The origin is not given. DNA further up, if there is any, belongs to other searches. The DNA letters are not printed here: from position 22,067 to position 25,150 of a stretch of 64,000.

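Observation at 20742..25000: GtrB-like / GtrA / GT-C-TPR delivery module directly coupled to the unusual sugar pathway; no Wzx, Wzy or initiating transferase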

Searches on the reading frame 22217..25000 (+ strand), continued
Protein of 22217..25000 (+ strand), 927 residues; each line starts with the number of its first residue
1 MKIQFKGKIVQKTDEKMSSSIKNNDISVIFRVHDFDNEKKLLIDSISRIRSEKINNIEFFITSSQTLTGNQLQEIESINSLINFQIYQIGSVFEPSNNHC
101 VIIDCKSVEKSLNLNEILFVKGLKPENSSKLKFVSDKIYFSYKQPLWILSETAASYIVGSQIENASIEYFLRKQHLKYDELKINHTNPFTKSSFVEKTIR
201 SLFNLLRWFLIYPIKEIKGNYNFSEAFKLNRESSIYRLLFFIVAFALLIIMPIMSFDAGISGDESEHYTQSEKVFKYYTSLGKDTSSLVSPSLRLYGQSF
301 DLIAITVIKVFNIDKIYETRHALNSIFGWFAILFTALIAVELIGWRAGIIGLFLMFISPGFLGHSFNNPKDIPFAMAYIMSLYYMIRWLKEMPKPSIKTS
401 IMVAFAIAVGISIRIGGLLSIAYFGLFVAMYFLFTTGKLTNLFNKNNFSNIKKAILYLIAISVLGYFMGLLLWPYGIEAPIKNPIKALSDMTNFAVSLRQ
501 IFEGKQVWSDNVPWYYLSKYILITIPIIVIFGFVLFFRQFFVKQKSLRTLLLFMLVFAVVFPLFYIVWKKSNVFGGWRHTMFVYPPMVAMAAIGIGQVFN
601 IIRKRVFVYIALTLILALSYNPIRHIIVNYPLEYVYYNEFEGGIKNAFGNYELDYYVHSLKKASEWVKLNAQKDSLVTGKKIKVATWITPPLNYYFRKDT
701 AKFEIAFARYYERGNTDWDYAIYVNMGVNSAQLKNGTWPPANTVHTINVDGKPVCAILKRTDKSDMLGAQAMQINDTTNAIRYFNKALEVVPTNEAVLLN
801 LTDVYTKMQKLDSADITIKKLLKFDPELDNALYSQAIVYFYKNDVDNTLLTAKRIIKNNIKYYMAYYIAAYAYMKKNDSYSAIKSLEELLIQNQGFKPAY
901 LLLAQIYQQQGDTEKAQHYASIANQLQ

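Call 16: find_encoding_contigs(protein=P0024, flank=10000, max_places=1)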
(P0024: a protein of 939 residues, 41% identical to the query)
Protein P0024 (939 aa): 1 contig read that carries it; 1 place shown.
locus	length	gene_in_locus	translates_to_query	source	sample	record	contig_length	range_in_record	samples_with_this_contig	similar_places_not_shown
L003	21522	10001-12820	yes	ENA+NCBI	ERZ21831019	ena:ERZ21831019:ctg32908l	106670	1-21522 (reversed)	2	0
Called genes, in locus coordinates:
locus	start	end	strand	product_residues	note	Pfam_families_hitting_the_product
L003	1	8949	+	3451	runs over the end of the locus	PF07679:I-set (faint), PF12951:PATR, PF13927:Ig_3 (weak), PF00431:CUB, PF19081:Ig_7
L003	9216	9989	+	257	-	PF00535:Glycos_transf_2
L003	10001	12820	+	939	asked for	PF13181:TPR_8 (faint), PF13428:TPR_14 (faint), PF25062:ARM_TT21_N (weak), PF07719:TPR_2 (faint), PF14559:TPR_19 (faint), PF00515:TPR_1 (weak)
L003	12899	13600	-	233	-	PF01066:CDP-OH_P_transf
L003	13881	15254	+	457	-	PF02743:dCache_1, PF00672:HAMP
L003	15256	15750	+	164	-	PF07730:HisKA_3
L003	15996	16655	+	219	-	PF00072:Response_reg, PF08281:Sigma70_r4_2, PF00196:GerE, PF13384:HTH_23 (weak)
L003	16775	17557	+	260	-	PF09694:Gcw_chp (weak)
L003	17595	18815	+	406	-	PF00909:Ammonium_transp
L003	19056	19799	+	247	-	PF04055:Radical_SAM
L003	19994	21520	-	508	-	?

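Call 17: find_encoding_contigs(protein=P0038, flank=10000, max_places=1)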
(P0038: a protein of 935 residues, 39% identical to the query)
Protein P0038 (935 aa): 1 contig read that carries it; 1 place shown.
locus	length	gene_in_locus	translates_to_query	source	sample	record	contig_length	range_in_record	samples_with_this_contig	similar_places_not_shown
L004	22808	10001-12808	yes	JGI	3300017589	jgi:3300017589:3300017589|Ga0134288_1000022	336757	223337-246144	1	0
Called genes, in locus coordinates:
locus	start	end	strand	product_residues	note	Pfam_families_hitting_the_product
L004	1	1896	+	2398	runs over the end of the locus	PF13927:Ig_3 (faint), PF21722:Gly_rich_2, PF07679:I-set (faint), PF19081:Ig_7, PF18962:Por_Secre_tail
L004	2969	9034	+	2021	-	PF19081:Ig_7, PF18962:Por_Secre_tail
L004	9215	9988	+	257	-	PF00535:Glycos_transf_2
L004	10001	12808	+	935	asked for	PF00515:TPR_1 (faint), PF07719:TPR_2 (faint), PF13181:TPR_8 (faint), PF13428:TPR_14 (faint), PF13431:TPR_17 (faint), PF14559:TPR_19 (faint)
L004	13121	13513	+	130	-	-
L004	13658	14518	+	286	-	PF22599:SecDF_P1_head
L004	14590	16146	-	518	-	PF13600:DUF4140, PF13598:DUF4139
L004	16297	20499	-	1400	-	PF00989:PAS (faint), PF08447:PAS_3 (faint), PF08448:PAS_4 (faint), PF13426:PAS_9, PF01590:GAF (weak), PF00512:HisKA, PF02518:HATPase_c, PF00072:Response_reg, +2 more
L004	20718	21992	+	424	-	PF02403:Seryl_tRNA_N, PF00587:tRNA-synt_2b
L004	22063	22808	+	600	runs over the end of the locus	PF13428:TPR_14 (faint), PF09976:TPR_21 (faint), PF13174:TPR_6 (faint), PF13432:TPR_16 (faint), PF14559:TPR_19 (faint)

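Call 18: find_encoding_contigs(protein=P0096, flank=10000, max_places=1)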
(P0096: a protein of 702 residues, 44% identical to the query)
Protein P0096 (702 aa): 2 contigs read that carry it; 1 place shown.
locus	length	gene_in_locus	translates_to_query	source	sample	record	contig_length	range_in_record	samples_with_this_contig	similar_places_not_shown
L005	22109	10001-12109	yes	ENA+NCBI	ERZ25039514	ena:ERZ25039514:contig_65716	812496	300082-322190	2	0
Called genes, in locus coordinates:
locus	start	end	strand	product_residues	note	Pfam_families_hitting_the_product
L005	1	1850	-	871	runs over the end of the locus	PF04616:Glyco_hydro_43, PF03422:CBM_6, PF18099:CBM_35_2 (weak)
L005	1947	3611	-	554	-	PF04616:Glyco_hydro_43, PF17851:GH43_C2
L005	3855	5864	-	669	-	PF01433:Peptidase_M1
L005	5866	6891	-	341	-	PF25594:GldB_lipo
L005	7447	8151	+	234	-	PF00702:Hydrolase, PF13419:HAD_2, PF13242:Hydrolase_like (weak)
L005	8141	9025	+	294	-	PF13489:Methyltransf_23, PF13649:Methyltransf_25 (weak), PF13847:Methyltransf_31 (faint), PF08241:Methyltransf_11, PF08242:Methyltransf_12 (weak)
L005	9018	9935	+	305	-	PF01040:UbiA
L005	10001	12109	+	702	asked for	PF02366:PMT (weak), PF13424:TPR_12 (faint), PF14559:TPR_19, PF21033:RMD1-3 (weak), PF00515:TPR_1, PF07719:TPR_2, PF13181:TPR_8, PF13432:TPR_16, +8 more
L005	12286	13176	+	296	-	PF03793:PASTA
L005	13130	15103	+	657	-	PF18962:Por_Secre_tail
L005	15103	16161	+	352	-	PF01479:S4, PF00849:PseudoU_synth_2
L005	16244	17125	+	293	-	PF00350:Dynamin_N (faint), PF01926:MMR_HSR1, PF02421:FeoB_N, PF03193:RsgA_GTPase (faint), PF10662:PduV-EutP, PF00009:GTP_EFTU, PF07650:KH_2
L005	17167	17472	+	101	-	PF07876:Dabb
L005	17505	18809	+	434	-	PF00009:GTP_EFTU (weak), PF01926:MMR_HSR1, PF02421:FeoB_N, PF04548:AIG1 (weak), PF00009:GTP_EFTU, PF01926:MMR_HSR1, PF02421:FeoB_N, PF14714:KH_dom-like, +7 more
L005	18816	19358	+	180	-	-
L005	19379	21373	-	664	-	PF07676:PD40 (faint), PF13620:CarboxypepD_reg, PF00691:OmpA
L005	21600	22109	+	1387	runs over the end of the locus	PF08450:SGL (faint), PF07494:Reg_prop (weak), PF07495:Y_Y_Y, PF00512:HisKA, PF02518:HATPase_c, PF00072:Response_reg, PF00165:HTH_AraC, PF12833:HTH_18, +1 more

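Call 23: find_related_loci(query=A1, collection=genome_contigs, flank=10000)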
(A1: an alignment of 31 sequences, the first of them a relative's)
Query A1 (927 aa) in genome_contigs; peptide patterns used: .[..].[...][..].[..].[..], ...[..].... (x = any residue, [..] = any of these).
600 stretches matched a pattern (row limit reached: there are more); 551 encode a relative of the query (tblastn E <= 1e-3); the best 80 are kept; 80 distinct loci.
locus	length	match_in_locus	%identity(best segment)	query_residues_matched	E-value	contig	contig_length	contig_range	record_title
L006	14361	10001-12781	85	1-927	0e+0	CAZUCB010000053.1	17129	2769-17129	MAG TPA_asm: uncultured Bacteroides sp. isolate SRP272421_co4_164 genome assembly, contig: NODE_8584_length_17129_cov_14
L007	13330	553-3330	75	1-927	0e+0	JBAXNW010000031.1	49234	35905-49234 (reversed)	MAG: Bacteroidota bacterium isolate ELA489 MAG489_31, whole genome shotgun sequence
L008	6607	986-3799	51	11-919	0e+0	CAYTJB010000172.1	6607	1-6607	MAG TPA_asm: uncultured Bacteroides sp. isolate binchicken_co113_57 genome assembly, contig: NODE_14216_length_6607_cov_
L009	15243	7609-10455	47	9-926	0e+0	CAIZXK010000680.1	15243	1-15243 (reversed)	MAG: uncultured Bacteroidales bacterium isolate Loc090721-8-6m_bin-0401 genome assembly, contig: bin-0401:680/779, whole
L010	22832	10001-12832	43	3-926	0e+0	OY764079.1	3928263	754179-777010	MAG: Bacteroidales bacterium isolate db5b4c7c-2a0e-4d21-a2ad-7e45facec811 genome assembly, chromosome: 1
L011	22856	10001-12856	40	1-925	0e+0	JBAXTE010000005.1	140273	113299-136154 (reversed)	MAG: Bacteroidota bacterium isolate ELA627 MAG627_5, whole genome shotgun sequence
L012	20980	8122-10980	41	18-926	0e+0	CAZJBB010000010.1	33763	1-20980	MAG TPA_asm: uncultured Bacteroidales bacterium isolate binchicken_co2_200 genome assembly, contig: NODE_750_length_3376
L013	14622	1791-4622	40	9-906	0e+0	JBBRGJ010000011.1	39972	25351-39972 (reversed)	MAG: Bacteroidales bacterium isolate Co_metawrap_2619 Cmw_2619_k141_18579425_length_39972_cov_27.0000, whole genome shot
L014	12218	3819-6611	38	3-924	0e+0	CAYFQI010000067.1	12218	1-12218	MAG TPA_asm: uncultured Bacteroidales bacterium isolate ERP107533_co1_165 genome assembly, contig: NODE_4975_length_1221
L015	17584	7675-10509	37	11-926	0e+0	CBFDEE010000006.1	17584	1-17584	MAG TPA_asm: uncultured Bacteroides sp. isolate SRR26215679_binner13_Refined_90 genome assembly, contig: ERZ25073473.148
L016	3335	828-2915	46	221-918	0e+0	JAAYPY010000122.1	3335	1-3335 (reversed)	MAG: Tissierellia bacterium isolate AS22ysBPME_296 71549_AS22, whole genome shotgun sequence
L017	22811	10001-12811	40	8-926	0e+0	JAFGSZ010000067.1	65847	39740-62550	MAG: Bacteroidales bacterium isolate Zod_Metabat.943 k87_5493224, whole genome shotgun sequence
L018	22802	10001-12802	36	7-926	0e+0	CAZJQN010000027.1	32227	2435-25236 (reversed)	MAG TPA_asm: uncultured Bacteroidales bacterium isolate SRP167436_co1_340 genome assembly, contig: NODE_1935_length_3222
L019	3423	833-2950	45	223-927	0e+0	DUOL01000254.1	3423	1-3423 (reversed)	MAG TPA_asm: Bacteroidales bacterium isolate AS08sgBPME_175 115658_AS08, whole genome shotgun sequence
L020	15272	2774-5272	40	94-924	0e+0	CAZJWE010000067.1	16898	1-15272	MAG TPA_asm: uncultured Bacteroidales bacterium isolate SRP332253_co1_6 genome assembly, contig: NODE_5582_length_16898_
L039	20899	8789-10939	43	225-926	0e+0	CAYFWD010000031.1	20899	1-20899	MAG TPA_asm: uncultured Bacteroidaceae bacterium isolate ERP107106_co1_295 genome assembly, contig: NODE_2426_length_208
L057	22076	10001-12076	42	231-919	1e-171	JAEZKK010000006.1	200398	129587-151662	MAG: Bacteroidetes bacterium isolate OH_CDB_274 k127_113996, whole genome shotgun sequence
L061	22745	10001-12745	35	40-926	3e-169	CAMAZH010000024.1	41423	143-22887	MAG: Chitinophaga pinensis isolate MiH-14oct19-155 genome assembly, contig: MiH-14oct19-C1566, whole genome shotgun sequ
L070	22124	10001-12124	39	222-927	8e-166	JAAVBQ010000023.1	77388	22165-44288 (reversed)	MAG: bacterium isolate Mgla_MAG_45-bin_8 c_000000027952, whole genome shotgun sequence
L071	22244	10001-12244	40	225-924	7e-165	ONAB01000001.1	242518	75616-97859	uncultured Bacteroidales bacterium isolate RUG125 genome assembly, contig: scaffold_1, whole genome shotgun sequence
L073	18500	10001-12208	40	239-924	6e-165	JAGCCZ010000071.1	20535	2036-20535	MAG: Bacteroidales bacterium isolate RGIG9679 Yak_Omasum-2__c906844, whole genome shotgun sequence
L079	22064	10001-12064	42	222-890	5e-163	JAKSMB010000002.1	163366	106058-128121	MAG: Bacteroidales bacterium isolate Horse_feces114 MAG114_2, whole genome shotgun sequence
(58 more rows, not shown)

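Call 29: predict_structure(alignment_id=A1)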
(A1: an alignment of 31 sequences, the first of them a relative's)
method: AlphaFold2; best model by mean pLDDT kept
length: 927 residues; sequences in the alignment: 31
mean_pLDDT: 82.2   pTM: 0.81
mean pLDDT of the five models: 82.2, 81.9, 80.6, 79.5, 79.1
residues with pLDDT >= 90: 336; 70-90: 472; 50-70: 68; < 50: 51
segments of 3 or more residues with pLDDT < 50: 1-22, 139-141, 494-512, 571-577
pLDDT, mean of each block of 10 residues (from residue 1): 26 31 74 84 82 81 77 76 78 85 83 78 84 65 77 89 88 86 78 82 91 88 78 89 95 88 80 92 87 73 91 92 93 95 91 90 82 88 90 85 94 81 84 73 80 90 93 88 81 42 37 57 78 88 76 81 69 46 85 87 78 86 84 64 70 72 93 69 89 91 90 90 79 81 89 90 93 94 95 91 94 95 86 95 95 84 89 94 93 84 94 93 84
secondary structure, 60 per line:
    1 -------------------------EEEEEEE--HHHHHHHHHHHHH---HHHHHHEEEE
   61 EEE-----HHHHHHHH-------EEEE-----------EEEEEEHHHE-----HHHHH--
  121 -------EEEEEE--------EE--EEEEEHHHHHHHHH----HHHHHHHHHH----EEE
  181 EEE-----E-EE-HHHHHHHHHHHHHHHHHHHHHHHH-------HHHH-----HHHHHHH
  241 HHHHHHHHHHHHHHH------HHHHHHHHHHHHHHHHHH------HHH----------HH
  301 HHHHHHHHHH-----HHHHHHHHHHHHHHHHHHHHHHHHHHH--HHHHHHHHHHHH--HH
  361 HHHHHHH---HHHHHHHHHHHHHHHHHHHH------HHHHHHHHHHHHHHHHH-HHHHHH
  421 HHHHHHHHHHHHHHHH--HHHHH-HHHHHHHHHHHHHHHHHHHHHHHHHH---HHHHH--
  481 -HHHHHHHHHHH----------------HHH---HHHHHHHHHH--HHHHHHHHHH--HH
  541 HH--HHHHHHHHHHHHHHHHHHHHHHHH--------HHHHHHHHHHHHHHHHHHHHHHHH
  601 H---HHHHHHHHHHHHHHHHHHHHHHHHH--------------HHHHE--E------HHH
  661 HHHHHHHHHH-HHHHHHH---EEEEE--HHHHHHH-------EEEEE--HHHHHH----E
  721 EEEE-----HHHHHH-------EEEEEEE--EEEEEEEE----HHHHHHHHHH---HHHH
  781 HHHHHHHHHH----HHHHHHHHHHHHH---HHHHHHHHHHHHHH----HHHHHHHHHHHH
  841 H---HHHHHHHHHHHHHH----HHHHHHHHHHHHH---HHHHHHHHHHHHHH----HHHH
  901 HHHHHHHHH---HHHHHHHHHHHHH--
elements in order (helices of 4 or more, strands of 3 or more residues): E26-32 H35-47 H51-56 E57-63 H69-76 E84-87 E99-104 H114-118 E128-133 E146-150 H151-159 H164-173 E178-183 H194-217 H225-228 H234-255 H262-279 H299-310 H316-342 H345-356 H359-367 H371-390 H397-413 H415-436 H439-443 H445-470 H474-478 H482-492 H515-524 H527-536 H539-542 H545-568 H577-601 H605-629 H644-647 H658-670 H672-678 E682-686 H689-695 E703-707 H710-715 E720-724 H730-735 E743-749 E752-759 H764-773 H777-790 H795-807 H811-824 H829-841 H845-858 H863-875 H879-892 H897-909 H913-925

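Call 33: fold_search(model_id=the predicted structure, library=pdb)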
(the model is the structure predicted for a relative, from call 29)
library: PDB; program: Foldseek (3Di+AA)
matches with E <= 10: 1536; with E <= 0.001: 227
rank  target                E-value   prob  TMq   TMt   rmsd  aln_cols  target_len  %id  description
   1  8age_A                1.2e-07  1.00  0.31  0.42  10.8       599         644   14  Structure of yeast oligosaccharylransferase complex with acceptor peptide bound (released 2022-12-07)
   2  3vty_D                3.2e-07  1.00  0.16  0.77   2.8       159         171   25  Crystal structure of MamA (released 2012-10-31)
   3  3vty_A                3.3e-07  1.00  0.17  0.86   1.6       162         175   25  Crystal structure of MamA (released 2012-10-31)
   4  6s7o_A                3.9e-07  1.00  0.32  0.43   8.5       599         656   13  Cryo-EM structure of human oligosaccharyltransferase complex OST-A (released 2019-12-18)
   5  9n9j_I                4.1e-07  1.00  0.29  0.37  13.8       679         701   13  Structure of a GRP94 folding intermediate engaged with a CCDC134- and FKBP11-bound secretory translocon (released 2025-11-19)
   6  8chy                  4.4e-07  1.00  0.16  0.52   2.6       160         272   28  Crystal structure of an 8-repeat consensus TPR superhelix with Zinc. (released 2024-02-21)
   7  8b6l_I                4.4e-07  1.00  0.30  0.39  13.3       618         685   14  Subtomogram average of the human Sec61-TRAP-OSTA-translocon (released 2022-12-07)
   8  3vty_C                5.5e-07  1.00  0.17  0.77   2.6       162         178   25  Crystal structure of MamA (released 2012-10-31)
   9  4ui9_H                5.7e-07  1.00  0.19  0.35  24.6       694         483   12  Atomic structure of the human Anaphase-Promoting Complex (released 2015-06-17)
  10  3vtx_A                6.2e-07  1.00  0.16  0.70   3.2       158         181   25  Crystal structure of MamA protein (released 2012-10-31)
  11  3vtx_B                7.6e-07  1.00  0.16  0.71   3.1       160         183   25  Crystal structure of MamA protein (released 2012-10-31)
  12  5g04_H                1.1e-06  1.00  0.18  0.34  24.6       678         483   11  Structure of the human APC-Cdc20-Hsl1 complex (released 2016-05-25)
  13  9qhb                  1.2e-06  1.00  0.17  0.54   2.1       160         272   27  Crystal structure of 16-repeat CTPR protein with eliminated coordination sites (released 2025-10-22)
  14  8pn9_A                1.3e-06  1.00  0.30  0.40  12.4       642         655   12  Structure of human oligosaccharyltransferase OST-A complex bound to NGI-1 (released 2024-05-08)
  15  5g05_H                1.4e-06  1.00  0.19  0.34  24.6       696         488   12  Cryo-EM structure of combined apo phosphorylated APC (released 2016-05-25)
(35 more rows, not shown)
